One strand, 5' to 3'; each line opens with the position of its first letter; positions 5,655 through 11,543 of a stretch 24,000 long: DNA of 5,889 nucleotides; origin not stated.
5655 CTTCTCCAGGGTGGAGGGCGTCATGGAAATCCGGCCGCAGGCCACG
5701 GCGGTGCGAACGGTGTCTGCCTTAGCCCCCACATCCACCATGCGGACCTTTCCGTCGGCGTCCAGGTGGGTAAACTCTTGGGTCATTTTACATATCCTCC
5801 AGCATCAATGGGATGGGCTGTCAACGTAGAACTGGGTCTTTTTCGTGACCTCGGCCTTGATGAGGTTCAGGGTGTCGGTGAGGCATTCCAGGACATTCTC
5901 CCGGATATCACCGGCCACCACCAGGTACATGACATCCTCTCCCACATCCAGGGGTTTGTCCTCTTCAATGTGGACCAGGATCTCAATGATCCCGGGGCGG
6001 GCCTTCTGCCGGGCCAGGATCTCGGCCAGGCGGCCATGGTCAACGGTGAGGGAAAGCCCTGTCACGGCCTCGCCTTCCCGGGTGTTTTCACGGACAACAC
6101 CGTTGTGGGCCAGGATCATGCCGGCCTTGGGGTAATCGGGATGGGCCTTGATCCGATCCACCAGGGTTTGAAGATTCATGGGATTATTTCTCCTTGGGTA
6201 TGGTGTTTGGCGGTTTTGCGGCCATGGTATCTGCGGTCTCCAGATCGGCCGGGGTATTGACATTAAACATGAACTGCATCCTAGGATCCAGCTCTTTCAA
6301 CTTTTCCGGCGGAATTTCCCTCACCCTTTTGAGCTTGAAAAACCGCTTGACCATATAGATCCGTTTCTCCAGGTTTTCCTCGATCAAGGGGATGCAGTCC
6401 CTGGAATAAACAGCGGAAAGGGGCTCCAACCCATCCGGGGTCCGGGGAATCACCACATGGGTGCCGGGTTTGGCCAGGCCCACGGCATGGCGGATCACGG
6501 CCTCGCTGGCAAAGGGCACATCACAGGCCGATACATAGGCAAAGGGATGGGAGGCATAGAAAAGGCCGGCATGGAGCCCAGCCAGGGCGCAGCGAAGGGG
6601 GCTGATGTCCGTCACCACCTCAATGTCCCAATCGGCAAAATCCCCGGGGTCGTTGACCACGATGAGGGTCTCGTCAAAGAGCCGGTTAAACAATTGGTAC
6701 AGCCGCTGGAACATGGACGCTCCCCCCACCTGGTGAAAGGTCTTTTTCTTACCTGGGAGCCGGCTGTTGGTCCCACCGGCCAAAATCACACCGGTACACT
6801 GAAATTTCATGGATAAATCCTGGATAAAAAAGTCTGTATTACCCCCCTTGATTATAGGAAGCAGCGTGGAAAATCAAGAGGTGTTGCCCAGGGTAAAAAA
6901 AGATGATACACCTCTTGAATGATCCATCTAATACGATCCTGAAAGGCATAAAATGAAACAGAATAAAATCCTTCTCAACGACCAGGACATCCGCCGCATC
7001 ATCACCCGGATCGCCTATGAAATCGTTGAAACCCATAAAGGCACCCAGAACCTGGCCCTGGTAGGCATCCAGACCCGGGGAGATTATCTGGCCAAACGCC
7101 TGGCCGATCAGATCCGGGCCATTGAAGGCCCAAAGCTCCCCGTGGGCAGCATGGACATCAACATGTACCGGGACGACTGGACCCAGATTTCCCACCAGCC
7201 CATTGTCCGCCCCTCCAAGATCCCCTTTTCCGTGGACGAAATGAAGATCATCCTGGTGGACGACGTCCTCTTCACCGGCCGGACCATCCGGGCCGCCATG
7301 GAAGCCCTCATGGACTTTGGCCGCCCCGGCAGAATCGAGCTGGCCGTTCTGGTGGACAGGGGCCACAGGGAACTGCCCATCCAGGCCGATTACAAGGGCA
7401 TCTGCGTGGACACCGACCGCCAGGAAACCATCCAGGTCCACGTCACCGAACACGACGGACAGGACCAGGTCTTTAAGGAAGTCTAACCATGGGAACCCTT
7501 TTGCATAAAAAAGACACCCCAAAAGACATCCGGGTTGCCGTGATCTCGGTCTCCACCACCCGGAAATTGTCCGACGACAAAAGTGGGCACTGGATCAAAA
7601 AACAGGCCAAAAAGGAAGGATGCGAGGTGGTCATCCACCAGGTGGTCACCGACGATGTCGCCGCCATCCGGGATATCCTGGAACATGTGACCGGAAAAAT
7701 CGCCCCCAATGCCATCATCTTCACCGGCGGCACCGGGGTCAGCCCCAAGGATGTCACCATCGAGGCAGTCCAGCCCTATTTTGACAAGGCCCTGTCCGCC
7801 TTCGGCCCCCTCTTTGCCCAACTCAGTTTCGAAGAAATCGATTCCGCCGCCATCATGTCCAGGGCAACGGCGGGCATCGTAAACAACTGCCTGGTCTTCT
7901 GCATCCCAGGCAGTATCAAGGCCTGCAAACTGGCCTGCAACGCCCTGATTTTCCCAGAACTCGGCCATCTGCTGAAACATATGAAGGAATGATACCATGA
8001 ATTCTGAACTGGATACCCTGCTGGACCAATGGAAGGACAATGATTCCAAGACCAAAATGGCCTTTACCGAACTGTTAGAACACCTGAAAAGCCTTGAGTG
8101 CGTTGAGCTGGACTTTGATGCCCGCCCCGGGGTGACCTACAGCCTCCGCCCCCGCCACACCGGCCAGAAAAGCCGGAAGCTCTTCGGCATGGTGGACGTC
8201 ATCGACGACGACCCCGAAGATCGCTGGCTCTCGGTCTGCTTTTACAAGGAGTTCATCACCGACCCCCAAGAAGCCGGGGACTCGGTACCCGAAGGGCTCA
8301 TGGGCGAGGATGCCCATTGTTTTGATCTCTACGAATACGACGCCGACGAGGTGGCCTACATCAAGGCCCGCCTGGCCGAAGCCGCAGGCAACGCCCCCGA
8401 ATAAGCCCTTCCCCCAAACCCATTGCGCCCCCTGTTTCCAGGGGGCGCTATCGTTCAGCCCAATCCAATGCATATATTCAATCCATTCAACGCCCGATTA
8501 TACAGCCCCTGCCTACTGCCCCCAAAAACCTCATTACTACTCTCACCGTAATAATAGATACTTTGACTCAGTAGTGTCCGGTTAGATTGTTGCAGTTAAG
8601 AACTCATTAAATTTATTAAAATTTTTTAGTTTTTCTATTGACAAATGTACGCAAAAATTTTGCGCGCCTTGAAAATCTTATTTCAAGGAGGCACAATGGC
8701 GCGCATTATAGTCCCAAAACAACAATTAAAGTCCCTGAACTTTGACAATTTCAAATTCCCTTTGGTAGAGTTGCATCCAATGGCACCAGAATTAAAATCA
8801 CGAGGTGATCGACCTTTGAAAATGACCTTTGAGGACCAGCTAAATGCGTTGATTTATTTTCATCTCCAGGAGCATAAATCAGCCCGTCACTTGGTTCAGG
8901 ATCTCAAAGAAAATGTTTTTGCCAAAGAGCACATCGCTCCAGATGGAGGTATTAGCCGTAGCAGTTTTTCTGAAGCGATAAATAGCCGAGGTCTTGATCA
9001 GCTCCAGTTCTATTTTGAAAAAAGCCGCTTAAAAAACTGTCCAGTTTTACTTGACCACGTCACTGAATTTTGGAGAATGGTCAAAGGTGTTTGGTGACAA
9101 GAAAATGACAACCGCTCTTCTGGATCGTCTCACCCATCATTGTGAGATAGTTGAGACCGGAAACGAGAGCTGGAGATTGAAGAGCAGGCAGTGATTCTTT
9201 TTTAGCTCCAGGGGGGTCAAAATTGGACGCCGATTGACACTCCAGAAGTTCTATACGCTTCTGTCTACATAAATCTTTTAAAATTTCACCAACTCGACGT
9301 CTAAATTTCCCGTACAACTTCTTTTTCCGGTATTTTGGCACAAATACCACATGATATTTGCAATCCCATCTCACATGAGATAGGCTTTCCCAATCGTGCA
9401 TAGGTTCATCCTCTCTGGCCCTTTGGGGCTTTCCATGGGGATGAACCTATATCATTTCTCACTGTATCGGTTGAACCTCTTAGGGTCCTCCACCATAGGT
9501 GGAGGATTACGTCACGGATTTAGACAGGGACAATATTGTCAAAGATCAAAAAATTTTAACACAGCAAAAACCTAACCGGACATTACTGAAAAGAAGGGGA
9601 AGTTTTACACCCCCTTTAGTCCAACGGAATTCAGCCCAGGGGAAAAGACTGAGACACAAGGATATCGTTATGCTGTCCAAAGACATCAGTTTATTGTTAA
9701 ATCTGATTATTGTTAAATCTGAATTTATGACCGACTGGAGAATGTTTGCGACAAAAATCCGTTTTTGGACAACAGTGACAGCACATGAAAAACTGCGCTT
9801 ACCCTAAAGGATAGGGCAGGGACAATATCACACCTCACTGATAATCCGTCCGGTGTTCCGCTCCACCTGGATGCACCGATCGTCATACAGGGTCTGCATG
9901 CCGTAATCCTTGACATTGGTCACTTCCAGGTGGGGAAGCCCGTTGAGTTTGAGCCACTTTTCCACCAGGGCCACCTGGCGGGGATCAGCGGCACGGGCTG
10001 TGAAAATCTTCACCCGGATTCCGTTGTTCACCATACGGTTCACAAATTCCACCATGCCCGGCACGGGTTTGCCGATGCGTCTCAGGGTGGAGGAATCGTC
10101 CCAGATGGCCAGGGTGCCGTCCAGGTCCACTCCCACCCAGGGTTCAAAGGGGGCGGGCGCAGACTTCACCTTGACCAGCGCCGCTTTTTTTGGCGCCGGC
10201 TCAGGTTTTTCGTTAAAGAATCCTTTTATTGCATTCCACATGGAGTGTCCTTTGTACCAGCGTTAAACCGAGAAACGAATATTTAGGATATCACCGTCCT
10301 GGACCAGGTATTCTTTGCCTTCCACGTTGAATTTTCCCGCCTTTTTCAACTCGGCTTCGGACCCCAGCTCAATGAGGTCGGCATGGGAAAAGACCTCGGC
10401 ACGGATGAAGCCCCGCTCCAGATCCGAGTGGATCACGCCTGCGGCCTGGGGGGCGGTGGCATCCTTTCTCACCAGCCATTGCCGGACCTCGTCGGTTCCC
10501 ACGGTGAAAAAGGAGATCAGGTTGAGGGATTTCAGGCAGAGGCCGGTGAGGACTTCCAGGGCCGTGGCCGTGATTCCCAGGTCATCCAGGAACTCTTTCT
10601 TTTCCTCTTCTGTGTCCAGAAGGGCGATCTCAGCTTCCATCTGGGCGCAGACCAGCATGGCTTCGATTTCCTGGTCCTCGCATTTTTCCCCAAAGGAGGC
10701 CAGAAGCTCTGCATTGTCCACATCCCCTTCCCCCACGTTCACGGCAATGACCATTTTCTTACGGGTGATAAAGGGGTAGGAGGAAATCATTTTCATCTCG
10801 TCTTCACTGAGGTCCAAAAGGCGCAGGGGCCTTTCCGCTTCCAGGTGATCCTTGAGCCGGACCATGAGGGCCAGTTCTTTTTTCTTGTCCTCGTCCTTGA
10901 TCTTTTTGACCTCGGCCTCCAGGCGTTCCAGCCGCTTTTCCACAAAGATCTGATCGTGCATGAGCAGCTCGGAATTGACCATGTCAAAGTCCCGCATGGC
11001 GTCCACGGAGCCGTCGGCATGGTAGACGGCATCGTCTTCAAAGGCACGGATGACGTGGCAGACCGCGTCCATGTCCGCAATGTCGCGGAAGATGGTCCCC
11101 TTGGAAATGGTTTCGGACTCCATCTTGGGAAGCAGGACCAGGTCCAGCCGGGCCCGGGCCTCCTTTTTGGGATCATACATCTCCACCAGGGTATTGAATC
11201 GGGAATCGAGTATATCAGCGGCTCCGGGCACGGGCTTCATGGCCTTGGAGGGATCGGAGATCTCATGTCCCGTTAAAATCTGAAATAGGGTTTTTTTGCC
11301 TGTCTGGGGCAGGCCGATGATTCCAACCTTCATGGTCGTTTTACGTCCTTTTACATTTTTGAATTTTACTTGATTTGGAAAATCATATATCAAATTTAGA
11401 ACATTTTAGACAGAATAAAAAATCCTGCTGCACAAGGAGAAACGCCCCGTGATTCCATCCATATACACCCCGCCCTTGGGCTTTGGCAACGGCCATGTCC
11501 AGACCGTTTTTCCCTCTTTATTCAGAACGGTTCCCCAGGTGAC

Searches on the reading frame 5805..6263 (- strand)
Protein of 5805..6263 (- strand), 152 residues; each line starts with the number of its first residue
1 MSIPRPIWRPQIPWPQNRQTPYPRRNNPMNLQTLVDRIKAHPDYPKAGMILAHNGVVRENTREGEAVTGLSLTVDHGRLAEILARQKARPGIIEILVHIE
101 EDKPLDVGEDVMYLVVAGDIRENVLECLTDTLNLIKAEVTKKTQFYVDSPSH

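Call 46: search_protein_families(library=pfam, proteins=[window:5805-6263:-], max_evalue=0.0001)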
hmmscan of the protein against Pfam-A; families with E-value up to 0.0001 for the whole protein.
window:5805-6263:- (152 aa): 1 family
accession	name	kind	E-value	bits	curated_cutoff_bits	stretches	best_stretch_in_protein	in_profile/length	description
PF02391.22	MoaE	-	4.3e-09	37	23.4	1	27-138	4-114/114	MoaE protein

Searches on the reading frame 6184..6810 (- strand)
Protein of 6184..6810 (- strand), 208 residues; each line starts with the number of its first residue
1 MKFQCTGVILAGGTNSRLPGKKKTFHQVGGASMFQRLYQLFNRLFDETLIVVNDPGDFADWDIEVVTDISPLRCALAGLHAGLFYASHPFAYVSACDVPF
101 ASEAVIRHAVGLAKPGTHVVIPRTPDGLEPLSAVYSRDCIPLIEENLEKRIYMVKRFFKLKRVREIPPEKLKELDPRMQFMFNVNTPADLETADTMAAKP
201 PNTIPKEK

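Call 46: search_protein_families(library=pfam, proteins=[window:6184-6810:-], max_evalue=0.0001)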
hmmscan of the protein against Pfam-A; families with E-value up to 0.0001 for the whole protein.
window:6184-6810:- (208 aa): 1 family
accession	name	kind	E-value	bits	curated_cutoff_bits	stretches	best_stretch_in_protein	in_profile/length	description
PF12804.13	NTP_transf_3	-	5.2e-27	95.4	27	1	7-149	1-147/160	MobA-like NTP transferase domain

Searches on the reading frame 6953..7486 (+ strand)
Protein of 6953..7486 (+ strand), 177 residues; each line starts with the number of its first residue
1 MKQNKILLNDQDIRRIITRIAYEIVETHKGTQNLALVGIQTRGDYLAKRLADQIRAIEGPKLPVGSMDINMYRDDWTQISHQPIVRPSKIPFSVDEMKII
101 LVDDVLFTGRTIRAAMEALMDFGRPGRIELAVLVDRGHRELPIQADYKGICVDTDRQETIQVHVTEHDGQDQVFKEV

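Call 46: search_protein_families(library=pfam, proteins=[window:6953-7486:+], max_evalue=0.0001)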
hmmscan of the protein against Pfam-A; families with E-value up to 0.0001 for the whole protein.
window:6953-7486:+ (177 aa): 2 families
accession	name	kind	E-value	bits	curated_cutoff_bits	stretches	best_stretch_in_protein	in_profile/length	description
PF00156.33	Pribosyltran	-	3.9e-25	88.5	26.3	1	6-160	4-151/158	Phosphoribosyl transferase domain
PF14681.12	UPRTase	-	1.3e-05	25.2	27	1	68-134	95-159/206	Uracil phosphoribosyltransferase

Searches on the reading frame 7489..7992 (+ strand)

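Call 46: search_protein_families(library=pfam, proteins=[window:7489-7992:+], max_evalue=0.0001)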
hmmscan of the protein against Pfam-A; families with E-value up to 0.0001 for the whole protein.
window:7489-7992:+ (167 aa): 1 family
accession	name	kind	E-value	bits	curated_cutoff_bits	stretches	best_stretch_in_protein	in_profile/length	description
PF00994.29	MoCF_biosynth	-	2.2e-27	96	26.6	1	17-160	1-144/144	Probable molybdopterin binding domain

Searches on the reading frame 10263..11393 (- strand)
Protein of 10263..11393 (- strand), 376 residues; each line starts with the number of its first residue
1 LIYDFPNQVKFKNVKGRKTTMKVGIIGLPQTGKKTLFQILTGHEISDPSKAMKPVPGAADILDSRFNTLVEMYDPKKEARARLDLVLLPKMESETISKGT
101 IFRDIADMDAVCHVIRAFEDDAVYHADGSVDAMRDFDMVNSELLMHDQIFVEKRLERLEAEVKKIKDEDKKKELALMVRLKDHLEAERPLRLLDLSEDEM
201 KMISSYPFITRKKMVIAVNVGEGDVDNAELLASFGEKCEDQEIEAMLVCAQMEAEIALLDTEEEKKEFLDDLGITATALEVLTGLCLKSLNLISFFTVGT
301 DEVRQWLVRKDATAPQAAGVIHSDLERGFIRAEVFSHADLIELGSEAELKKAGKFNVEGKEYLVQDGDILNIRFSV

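Call 47: search_protein_families(library=pfam, proteins=[window:10263-11393:-], max_evalue=0.0001)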
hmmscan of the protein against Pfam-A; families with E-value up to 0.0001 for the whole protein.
window:10263-11393:- (376 aa): 1 family
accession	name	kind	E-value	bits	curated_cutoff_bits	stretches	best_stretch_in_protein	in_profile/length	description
PF06071.19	YchF-GTPase_C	-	4.7e-36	123.2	27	1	292-374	1-83/84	Protein of unknown function (DUF933)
